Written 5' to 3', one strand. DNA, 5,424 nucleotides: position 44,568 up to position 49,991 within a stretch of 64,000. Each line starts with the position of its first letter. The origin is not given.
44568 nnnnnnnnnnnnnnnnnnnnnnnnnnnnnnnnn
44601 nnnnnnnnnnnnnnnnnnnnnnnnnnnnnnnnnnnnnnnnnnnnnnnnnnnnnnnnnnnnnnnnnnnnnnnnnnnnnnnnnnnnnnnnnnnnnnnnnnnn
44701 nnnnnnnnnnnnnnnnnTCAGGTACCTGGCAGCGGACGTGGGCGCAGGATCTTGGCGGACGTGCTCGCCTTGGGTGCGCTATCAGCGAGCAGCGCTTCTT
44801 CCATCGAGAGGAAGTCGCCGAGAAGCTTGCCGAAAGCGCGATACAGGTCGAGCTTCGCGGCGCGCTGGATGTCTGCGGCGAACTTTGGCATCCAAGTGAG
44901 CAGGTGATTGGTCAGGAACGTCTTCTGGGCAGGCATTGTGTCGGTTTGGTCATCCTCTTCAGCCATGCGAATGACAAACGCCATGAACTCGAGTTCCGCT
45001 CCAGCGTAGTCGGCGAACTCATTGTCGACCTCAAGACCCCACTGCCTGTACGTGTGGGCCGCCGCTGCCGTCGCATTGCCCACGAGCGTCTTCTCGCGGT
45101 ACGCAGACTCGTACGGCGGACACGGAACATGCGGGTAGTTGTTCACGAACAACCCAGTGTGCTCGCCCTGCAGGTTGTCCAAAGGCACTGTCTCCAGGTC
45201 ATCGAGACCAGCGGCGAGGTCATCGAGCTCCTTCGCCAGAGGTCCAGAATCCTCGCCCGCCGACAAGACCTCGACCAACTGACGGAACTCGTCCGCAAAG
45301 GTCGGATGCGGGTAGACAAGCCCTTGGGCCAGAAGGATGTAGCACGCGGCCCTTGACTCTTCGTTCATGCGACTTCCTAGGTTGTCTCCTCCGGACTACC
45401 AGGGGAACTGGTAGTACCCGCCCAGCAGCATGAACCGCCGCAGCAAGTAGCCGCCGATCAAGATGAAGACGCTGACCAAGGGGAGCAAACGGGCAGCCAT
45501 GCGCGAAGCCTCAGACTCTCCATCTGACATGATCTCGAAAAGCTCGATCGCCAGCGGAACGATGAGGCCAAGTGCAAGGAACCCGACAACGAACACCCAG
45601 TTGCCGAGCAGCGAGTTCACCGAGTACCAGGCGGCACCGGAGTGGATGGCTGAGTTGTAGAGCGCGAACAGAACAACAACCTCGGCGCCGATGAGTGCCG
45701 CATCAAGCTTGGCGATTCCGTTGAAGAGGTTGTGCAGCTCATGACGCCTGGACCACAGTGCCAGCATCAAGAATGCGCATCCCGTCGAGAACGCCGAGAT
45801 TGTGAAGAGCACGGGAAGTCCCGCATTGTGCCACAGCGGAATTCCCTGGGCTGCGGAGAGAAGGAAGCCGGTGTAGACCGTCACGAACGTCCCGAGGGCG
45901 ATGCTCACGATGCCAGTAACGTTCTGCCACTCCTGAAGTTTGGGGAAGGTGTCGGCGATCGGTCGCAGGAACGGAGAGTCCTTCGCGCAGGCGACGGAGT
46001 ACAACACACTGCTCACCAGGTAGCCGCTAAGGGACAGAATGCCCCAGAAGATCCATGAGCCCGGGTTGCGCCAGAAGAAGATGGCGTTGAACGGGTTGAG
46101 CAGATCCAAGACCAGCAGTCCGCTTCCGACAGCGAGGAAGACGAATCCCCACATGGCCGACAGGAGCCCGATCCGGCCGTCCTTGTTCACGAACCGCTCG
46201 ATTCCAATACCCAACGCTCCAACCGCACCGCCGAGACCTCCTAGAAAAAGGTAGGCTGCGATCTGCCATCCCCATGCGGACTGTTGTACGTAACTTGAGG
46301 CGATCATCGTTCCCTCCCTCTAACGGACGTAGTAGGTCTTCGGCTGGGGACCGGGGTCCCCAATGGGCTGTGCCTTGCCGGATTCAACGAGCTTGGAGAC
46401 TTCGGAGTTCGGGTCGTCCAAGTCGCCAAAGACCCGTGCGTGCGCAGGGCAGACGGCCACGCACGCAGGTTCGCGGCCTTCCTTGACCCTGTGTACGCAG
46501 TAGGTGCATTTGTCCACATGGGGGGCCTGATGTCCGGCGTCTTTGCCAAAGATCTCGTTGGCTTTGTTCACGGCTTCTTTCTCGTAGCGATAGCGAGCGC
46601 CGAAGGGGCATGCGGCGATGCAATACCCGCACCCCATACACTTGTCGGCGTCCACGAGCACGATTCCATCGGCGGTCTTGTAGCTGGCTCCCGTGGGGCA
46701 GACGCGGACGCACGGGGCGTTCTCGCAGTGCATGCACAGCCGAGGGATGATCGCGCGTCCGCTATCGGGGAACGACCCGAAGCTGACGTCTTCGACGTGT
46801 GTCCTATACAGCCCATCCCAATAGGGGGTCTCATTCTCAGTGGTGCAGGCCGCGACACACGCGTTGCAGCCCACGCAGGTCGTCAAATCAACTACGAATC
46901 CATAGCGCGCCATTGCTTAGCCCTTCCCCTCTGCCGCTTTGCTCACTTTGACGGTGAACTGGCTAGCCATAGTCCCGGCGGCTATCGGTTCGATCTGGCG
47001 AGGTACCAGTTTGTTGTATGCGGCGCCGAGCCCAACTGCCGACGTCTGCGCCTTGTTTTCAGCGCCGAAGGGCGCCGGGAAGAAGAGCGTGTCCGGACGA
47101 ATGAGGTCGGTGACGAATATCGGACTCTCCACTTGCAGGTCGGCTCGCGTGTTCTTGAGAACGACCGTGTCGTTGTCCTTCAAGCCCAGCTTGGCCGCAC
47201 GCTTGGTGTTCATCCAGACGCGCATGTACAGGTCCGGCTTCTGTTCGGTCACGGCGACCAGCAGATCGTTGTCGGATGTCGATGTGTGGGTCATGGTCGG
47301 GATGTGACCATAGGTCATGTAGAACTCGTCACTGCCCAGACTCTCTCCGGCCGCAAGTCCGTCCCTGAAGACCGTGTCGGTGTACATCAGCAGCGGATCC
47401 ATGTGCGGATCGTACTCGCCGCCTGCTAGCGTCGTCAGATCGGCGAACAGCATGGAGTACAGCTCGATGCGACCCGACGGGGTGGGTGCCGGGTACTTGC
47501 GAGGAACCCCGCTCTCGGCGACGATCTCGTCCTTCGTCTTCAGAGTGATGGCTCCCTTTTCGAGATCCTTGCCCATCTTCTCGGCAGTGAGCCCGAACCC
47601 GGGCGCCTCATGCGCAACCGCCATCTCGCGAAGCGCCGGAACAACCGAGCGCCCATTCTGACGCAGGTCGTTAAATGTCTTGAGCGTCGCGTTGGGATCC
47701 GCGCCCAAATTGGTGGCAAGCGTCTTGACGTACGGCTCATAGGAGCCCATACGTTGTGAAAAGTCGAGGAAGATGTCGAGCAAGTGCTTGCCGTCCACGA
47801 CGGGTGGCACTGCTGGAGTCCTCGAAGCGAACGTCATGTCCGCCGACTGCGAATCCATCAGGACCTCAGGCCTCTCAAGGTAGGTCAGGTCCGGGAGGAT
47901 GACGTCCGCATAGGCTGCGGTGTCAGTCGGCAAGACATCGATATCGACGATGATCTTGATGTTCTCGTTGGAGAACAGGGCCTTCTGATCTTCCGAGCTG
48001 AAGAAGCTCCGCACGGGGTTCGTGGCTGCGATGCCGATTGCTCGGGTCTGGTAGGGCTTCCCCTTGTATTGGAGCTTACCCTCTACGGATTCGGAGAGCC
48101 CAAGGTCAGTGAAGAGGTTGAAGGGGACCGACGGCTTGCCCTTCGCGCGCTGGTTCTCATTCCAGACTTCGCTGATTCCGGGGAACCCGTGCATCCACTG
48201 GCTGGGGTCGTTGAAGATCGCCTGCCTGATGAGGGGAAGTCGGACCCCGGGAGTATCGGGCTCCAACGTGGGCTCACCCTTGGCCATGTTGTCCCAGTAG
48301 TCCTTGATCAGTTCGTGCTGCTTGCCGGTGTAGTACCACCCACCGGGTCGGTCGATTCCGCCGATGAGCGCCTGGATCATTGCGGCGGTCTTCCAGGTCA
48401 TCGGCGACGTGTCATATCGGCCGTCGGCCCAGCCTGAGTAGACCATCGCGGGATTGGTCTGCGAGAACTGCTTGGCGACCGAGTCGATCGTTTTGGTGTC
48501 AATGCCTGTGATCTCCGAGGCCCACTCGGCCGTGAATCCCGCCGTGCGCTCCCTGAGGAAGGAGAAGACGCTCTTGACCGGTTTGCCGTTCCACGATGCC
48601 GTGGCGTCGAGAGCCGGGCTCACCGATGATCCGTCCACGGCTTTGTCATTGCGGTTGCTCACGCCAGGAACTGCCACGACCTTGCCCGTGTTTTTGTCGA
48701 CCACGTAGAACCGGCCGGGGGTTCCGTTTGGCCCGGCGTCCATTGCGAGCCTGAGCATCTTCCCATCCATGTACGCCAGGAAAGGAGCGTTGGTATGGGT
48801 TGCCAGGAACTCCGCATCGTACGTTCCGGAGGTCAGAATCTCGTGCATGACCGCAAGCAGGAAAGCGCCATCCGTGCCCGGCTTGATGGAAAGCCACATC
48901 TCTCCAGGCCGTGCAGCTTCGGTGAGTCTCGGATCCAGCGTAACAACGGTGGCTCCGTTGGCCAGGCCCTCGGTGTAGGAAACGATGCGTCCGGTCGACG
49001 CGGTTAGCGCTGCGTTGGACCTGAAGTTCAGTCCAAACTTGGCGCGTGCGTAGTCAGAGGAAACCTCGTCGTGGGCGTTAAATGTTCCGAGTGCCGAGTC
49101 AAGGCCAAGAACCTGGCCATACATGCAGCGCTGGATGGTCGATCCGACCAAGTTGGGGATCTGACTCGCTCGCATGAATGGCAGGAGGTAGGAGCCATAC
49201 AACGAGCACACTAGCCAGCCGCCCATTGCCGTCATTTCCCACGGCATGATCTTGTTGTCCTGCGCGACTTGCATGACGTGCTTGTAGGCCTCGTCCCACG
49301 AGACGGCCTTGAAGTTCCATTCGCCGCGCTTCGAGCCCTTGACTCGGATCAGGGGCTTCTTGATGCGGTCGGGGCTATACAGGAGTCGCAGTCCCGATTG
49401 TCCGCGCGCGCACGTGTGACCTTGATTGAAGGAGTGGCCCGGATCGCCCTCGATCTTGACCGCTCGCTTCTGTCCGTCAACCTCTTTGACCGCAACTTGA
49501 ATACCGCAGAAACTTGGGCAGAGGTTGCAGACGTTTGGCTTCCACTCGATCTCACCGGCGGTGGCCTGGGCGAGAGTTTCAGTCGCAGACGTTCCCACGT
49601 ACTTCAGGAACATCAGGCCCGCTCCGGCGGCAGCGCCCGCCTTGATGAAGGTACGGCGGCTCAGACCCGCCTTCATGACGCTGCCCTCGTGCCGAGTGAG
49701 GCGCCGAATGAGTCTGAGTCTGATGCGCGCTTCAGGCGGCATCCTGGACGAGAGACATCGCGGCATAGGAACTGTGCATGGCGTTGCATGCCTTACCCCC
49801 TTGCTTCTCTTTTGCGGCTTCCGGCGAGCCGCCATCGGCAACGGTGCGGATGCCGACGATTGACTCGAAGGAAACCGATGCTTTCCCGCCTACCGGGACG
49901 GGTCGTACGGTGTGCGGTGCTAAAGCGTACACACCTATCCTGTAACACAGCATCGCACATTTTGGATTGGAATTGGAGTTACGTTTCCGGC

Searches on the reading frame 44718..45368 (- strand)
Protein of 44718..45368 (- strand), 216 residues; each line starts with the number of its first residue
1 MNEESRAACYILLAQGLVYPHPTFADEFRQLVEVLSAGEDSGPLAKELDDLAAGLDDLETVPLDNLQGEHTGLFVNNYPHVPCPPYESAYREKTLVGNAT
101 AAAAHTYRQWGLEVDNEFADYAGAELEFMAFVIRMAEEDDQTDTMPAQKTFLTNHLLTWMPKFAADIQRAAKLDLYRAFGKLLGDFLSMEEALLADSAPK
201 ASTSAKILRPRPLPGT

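Call 12: search_protein_families(library=pfam, proteins=[window:44718-45368:-], max_evalue=0.001)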
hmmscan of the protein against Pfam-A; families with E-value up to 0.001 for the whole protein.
window:44718-45368:- (216 aa): 1 family
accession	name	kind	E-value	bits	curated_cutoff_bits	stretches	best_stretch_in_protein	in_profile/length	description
PF02613.20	Nitrate_red_del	-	1.2e-27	97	22.2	1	43-164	7-135/136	Nitrate reductase delta subunit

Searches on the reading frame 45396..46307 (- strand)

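Call 12: search_protein_families(library=pfam, proteins=[window:45396-46307:-], max_evalue=0.001)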
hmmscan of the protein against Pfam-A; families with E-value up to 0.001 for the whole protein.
window:45396-46307:- (303 aa): 1 family
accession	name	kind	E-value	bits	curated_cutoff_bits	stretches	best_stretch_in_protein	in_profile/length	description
PF03916.19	NrfD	-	3e-31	109.7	25.8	1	8-301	7-312/313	Polysulphide reductase, NrfD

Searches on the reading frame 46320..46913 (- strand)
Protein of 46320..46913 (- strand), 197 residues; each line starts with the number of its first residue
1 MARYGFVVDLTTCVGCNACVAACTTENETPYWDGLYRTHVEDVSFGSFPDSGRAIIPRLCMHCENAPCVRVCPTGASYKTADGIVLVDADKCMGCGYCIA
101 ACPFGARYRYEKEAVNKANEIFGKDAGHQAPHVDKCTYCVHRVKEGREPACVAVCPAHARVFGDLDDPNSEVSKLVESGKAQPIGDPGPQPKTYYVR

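Call 12: search_protein_families(library=pfam, proteins=[window:46320-46913:-], max_evalue=0.001)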
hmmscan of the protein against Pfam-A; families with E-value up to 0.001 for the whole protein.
window:46320-46913:- (197 aa): 14 families
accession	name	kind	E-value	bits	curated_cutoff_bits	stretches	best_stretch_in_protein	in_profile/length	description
PF13247.11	Fer4_11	-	1e-19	71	26.2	1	55-164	5-99/100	4Fe-4S dicluster domain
PF13237.11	Fer4_10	-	4.8e-17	62.1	25.5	2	56-103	5-53/53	4Fe-4S dicluster domain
PF12838.12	Fer4_7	-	1.4e-15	57.9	27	3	12-76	1-52/52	4Fe-4S dicluster domain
PF00037.32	Fer4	-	8e-15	54.4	21.1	2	86-107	2-23/24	4Fe-4S binding domain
PF13187.11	Fer4_9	-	9.3e-14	51.6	27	2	13-76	2-51/52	4Fe-4S dicluster domain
PF13183.11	Fer4_8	-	4.4e-11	43.6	27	2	10-75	2-67/68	4Fe-4S dicluster domain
PF12797.12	Fer4_2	-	8e-11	41.6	24.5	2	84-104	2-22/22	4Fe-4S binding domain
PF12837.12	Fer4_6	-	2.3e-10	40.3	25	1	84-106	1-23/24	4Fe-4S binding domain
PF25160.1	LdpA_Fe-S-bd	-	8.3e-09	35.5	27.6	1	65-105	6-41/49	LdpA Fe-S cluster-binding domain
PF13534.11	Fer4_17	-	1e-07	32.8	22.2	0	91-140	1-50/61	4Fe-4S dicluster domain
PF12798.12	Fer4_3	-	6.7e-06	27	27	0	92-106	1-15/15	4Fe-4S binding domain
PF13484.11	Fer4_16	-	7.3e-06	27.1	30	0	91-157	1-65/66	4Fe-4S double cluster binding domain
PF14697.11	Fer4_21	-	1.9e-05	25.1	35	1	58-104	6-53/59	4Fe-4S dicluster domain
PF12800.12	Fer4_4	-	3e-05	24.4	24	0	90-105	2-17/17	4Fe-4S binding domain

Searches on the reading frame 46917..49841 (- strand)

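Call 12: search_protein_families(library=pfam, proteins=[window:46917-49841:-], max_evalue=0.001)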
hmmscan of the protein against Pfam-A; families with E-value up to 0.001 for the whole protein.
window:46917-49841:- (974 aa): 4 families
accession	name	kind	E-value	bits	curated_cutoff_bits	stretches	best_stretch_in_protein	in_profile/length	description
PF00384.28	Molybdopterin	-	5.1e-26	92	24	1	159-696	1-352/353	Molybdopterin oxidoreductase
PF01568.27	Molydop_binding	-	2.5e-15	56.9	26.8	1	840-959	1-106/110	Molydopterin dinucleotide binding domain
PF04879.21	Molybdop_Fe4S4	-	6e-12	45.8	22.7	1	99-156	2-55/55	Molybdopterin oxidoreductase Fe4S4 domain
PF10518.14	TAT_signal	-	0.00017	21.8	22.7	1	60-76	2-18/21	TAT (twin-arginine translocation) pathway signal sequence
